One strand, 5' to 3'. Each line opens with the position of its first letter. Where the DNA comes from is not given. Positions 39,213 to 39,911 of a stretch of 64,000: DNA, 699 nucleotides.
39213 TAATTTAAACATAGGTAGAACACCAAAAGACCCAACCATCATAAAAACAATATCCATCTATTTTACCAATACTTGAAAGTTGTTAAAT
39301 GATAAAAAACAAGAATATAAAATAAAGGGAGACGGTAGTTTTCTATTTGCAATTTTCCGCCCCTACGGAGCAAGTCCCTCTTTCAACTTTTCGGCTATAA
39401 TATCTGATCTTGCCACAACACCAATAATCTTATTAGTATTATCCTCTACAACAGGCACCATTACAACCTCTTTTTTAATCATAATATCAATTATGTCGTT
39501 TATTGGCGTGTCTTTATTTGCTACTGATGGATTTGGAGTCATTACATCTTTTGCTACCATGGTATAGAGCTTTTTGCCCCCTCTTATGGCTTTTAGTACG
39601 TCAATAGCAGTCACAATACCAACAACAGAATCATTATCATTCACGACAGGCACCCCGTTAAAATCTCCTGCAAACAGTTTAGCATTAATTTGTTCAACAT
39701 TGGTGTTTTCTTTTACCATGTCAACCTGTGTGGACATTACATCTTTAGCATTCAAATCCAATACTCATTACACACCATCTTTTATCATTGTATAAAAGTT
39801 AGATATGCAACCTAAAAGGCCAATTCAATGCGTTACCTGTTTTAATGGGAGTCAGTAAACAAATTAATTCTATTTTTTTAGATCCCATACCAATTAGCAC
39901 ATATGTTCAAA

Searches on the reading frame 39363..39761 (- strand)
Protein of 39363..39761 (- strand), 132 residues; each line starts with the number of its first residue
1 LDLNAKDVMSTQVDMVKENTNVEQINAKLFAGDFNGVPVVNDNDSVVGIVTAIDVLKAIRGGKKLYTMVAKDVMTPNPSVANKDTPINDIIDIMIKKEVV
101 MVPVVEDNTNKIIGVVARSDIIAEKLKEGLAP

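Call 17: search_protein_families(library=pfam, proteins=[window:39363-39761:-], max_evalue=0.01)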
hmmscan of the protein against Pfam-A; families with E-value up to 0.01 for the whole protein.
window:39363-39761:- (132 aa): 1 family
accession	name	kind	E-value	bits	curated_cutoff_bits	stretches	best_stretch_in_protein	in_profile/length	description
PF00571.33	CBS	-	1.1e-24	86.9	24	2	70-124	1-54/57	CBS domain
